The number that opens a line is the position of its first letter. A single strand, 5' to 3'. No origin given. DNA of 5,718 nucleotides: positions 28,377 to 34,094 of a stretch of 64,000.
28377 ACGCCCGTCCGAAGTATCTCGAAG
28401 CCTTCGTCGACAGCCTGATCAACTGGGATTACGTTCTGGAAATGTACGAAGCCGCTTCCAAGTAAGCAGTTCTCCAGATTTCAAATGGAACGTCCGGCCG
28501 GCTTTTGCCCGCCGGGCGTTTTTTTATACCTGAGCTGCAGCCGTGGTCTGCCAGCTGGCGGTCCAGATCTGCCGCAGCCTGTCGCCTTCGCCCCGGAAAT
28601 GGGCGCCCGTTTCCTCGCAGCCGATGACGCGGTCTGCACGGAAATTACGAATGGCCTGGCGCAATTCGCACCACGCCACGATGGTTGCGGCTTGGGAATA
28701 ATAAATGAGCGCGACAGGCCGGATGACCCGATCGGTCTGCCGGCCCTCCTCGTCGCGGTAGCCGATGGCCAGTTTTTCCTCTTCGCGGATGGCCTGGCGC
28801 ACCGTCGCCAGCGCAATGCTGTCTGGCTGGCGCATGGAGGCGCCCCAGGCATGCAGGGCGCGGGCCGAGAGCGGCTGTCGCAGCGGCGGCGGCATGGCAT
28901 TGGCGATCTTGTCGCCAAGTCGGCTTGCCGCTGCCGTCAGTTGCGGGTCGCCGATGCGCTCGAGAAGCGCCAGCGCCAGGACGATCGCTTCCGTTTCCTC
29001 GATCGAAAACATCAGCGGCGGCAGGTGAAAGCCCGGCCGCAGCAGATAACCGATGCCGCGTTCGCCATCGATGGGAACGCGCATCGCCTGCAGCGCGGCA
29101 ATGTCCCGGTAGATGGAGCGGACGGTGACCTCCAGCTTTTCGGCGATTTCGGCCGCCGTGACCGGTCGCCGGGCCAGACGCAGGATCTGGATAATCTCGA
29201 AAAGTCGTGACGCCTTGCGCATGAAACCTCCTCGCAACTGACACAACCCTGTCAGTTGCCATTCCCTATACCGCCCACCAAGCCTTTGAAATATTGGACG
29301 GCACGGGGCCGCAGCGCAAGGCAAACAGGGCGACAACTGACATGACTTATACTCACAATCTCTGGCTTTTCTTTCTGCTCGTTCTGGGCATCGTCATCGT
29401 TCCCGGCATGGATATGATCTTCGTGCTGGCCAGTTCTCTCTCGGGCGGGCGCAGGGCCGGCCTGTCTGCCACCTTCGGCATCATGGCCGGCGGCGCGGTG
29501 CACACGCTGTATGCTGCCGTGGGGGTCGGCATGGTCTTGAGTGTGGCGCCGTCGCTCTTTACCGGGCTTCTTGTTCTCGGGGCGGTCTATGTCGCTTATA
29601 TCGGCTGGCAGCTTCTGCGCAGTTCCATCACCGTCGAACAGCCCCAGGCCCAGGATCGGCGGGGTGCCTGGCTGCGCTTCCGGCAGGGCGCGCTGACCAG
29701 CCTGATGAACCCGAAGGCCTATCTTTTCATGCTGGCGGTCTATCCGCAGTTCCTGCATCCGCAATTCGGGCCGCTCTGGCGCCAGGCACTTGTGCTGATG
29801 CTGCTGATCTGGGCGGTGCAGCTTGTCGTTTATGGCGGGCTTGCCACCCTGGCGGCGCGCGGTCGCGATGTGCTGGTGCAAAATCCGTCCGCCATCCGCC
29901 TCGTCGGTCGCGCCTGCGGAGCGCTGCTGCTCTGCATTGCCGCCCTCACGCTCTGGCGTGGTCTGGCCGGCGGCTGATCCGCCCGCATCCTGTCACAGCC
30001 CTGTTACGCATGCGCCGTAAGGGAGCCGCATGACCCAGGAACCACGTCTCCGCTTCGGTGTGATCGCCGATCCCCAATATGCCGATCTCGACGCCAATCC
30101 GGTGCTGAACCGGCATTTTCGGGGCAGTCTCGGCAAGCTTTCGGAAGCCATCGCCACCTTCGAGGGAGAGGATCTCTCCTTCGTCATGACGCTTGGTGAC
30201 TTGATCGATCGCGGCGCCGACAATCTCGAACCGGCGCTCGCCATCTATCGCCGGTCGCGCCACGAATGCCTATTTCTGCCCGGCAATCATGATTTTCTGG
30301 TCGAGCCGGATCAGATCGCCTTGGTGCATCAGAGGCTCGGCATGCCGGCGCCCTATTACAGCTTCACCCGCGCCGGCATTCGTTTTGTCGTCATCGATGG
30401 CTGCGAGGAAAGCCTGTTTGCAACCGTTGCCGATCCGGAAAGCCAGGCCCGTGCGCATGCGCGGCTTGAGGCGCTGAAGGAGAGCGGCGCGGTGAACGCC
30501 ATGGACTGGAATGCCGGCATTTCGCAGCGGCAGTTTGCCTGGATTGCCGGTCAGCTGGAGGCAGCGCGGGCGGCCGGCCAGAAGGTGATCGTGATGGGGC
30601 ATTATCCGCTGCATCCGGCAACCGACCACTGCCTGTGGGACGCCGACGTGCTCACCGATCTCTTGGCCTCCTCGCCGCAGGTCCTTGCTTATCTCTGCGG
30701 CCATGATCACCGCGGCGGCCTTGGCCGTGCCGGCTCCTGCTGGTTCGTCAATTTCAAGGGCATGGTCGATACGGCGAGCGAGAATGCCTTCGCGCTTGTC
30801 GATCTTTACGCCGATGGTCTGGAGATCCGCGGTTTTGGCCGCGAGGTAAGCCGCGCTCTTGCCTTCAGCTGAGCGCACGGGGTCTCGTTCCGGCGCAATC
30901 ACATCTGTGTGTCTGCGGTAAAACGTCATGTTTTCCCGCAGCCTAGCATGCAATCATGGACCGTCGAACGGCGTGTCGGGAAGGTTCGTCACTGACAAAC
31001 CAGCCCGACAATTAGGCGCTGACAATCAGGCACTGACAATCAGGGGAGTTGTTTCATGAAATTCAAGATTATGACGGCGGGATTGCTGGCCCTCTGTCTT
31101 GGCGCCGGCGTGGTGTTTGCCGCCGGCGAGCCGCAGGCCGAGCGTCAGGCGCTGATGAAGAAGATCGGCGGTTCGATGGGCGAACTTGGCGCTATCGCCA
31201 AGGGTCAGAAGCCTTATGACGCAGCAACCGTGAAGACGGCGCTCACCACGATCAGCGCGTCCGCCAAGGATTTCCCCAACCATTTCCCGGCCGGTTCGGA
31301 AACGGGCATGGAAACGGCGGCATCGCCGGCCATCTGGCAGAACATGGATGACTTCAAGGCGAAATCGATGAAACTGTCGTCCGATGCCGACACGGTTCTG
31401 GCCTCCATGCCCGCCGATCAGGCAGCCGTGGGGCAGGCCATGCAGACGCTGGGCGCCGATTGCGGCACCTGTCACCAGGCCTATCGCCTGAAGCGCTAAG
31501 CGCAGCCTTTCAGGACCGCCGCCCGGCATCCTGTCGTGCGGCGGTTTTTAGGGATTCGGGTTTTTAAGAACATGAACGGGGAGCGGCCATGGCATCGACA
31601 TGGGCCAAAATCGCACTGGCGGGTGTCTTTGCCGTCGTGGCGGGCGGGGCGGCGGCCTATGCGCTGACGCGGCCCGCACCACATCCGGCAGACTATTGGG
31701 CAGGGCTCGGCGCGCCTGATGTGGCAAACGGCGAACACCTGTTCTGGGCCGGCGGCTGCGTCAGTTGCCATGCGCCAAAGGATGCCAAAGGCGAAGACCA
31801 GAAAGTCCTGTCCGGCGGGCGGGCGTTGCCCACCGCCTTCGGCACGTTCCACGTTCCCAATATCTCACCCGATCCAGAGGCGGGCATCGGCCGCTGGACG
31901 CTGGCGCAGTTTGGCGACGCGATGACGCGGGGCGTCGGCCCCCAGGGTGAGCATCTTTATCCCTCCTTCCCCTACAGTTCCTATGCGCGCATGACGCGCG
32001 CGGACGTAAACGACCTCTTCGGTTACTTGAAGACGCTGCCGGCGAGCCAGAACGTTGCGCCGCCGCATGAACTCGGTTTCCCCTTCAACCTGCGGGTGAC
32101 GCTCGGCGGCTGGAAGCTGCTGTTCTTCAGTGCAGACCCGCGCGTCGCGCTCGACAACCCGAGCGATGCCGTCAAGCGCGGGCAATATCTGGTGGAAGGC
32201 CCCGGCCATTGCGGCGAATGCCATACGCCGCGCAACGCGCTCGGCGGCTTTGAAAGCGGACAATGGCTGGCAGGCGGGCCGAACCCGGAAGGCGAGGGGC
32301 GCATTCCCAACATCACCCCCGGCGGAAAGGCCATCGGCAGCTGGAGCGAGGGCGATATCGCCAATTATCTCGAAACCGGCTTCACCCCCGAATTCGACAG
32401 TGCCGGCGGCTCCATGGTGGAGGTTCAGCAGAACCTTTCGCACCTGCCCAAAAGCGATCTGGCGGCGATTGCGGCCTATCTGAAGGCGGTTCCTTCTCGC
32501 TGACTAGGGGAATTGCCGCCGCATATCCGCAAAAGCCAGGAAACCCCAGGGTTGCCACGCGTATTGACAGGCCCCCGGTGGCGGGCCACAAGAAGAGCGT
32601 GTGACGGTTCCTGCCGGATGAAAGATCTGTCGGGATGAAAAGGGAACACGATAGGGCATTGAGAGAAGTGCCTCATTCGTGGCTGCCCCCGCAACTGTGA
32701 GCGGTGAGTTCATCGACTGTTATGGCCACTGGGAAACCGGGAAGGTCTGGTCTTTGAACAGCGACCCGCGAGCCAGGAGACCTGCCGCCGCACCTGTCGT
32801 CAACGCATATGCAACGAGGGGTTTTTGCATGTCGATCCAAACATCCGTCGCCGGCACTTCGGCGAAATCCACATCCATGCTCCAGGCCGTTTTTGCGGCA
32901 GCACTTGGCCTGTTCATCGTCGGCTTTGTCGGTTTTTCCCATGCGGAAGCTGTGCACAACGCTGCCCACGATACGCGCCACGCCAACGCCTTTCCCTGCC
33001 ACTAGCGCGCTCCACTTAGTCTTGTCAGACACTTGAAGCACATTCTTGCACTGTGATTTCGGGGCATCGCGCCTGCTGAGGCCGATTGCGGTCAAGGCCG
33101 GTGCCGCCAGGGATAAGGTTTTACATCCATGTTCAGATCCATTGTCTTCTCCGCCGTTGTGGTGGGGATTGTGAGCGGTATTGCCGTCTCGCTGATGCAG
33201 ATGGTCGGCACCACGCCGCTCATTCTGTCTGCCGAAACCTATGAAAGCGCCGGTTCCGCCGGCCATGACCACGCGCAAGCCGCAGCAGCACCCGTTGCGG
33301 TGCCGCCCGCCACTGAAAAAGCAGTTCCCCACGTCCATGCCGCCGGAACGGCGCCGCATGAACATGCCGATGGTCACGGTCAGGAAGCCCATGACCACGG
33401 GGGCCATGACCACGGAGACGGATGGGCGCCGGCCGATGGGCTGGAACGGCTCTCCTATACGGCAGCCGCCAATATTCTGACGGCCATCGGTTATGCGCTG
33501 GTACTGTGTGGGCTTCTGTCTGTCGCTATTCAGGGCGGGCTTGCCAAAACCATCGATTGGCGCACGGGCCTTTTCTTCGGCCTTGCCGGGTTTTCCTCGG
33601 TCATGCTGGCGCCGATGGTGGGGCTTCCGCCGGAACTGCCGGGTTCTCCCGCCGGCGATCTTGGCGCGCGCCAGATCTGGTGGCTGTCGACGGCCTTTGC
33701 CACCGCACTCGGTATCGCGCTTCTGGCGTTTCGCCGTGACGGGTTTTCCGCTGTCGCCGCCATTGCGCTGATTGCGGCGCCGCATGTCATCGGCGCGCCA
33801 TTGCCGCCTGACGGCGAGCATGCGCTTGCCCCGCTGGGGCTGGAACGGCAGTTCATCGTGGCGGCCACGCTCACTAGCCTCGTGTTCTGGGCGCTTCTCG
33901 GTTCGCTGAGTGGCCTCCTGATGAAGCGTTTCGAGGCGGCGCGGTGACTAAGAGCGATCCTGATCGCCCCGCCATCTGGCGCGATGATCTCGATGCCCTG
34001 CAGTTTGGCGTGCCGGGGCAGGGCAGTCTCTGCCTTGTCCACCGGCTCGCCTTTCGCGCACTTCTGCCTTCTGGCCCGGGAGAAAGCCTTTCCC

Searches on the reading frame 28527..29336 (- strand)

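Call 73: search_protein_families(library=pfam, proteins=[window:28527-29336:-], max_evalue=0.0001)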
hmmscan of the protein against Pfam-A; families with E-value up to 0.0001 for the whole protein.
window:28527-29336:- (270 aa): 2 families
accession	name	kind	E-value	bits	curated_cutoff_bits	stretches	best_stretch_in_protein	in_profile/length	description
PF08279.18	HTH_11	-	3.3e-18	65.7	25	1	44-97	1-54/55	HTH domain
PF13280.12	WYL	-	3.3e-16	59.5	21.8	1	176-237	3-65/70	WYL domain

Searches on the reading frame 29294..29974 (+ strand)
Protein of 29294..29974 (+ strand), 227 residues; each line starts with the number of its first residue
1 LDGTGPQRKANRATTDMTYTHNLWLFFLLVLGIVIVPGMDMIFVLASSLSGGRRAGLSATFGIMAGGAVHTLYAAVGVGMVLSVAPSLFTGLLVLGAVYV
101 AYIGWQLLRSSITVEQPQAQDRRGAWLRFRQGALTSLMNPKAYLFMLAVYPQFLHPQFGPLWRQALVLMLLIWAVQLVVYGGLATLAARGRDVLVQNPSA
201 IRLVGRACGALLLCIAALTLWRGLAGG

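Call 73: search_protein_families(library=pfam, proteins=[window:29294-29974:+], max_evalue=0.0001)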
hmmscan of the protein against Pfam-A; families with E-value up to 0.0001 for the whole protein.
window:29294-29974:+ (227 aa): 1 family
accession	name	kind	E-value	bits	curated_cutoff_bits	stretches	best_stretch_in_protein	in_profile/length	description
PF01810.24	LysE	-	1.7e-29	103.1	25.6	1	34-218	4-188/193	LysE type translocator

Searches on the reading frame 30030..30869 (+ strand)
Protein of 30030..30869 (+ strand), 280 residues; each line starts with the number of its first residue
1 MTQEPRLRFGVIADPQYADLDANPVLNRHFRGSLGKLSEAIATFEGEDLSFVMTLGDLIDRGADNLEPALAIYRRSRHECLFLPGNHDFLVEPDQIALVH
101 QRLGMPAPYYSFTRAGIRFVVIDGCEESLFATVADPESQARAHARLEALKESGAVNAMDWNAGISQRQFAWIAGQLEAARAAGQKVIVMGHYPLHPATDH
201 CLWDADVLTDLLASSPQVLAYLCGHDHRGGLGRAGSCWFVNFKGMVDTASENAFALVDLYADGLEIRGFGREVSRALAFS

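Call 73: search_protein_families(library=pfam, proteins=[window:30030-30869:+], max_evalue=0.0001)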
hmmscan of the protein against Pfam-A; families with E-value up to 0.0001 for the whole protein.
window:30030-30869:+ (280 aa): 1 family
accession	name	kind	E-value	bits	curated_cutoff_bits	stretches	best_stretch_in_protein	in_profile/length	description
PF00149.33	Metallophos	-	5.3e-14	53.5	21.5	1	7-228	1-190/191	Calcineurin-like phosphoesterase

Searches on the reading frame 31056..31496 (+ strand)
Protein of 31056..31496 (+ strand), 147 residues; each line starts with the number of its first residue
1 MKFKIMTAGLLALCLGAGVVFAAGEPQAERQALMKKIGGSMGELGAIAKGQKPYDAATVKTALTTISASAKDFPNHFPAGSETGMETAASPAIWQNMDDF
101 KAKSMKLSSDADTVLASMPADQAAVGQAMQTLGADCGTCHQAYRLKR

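Call 73: search_protein_families(library=pfam, proteins=[window:31056-31496:+], max_evalue=0.0001)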
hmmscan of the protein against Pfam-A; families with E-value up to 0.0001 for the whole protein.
window:31056-31496:+ (147 aa): 1 family
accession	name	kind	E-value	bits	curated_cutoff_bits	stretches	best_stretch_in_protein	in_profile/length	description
PF01322.25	Cytochrom_C_2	-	7e-34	117.8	26.5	1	28-144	4-121/121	Cytochrome C'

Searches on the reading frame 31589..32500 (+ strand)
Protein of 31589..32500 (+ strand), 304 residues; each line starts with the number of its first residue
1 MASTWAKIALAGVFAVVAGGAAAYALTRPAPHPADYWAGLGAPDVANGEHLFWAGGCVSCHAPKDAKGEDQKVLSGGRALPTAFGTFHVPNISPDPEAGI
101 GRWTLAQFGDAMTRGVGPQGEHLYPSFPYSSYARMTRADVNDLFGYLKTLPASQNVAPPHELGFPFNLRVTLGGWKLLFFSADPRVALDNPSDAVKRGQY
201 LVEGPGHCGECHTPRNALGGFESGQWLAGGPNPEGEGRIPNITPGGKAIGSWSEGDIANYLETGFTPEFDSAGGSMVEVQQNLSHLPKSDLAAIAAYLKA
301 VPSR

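Call 73: search_protein_families(library=pfam, proteins=[window:31589-32500:+], max_evalue=0.0001)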
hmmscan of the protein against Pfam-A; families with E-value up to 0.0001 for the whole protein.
window:31589-32500:+ (304 aa): 1 family
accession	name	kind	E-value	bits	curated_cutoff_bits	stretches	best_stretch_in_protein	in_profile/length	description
PF00034.26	Cytochrom_C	-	3.7e-13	51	21.3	1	45-150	1-89/90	Cytochrome c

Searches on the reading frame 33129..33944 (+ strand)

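Call 74: search_protein_families(library=pfam, proteins=[window:33129-33944:+], max_evalue=0.0001)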
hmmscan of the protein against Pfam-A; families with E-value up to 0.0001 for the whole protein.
window:33129-33944:+ (272 aa): 1 family
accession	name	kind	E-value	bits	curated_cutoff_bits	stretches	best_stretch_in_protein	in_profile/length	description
PF09490.15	CbtA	-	2e-46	159.3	30.7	1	2-265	1-238/239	Probable cobalt transporter subunit (CbtA)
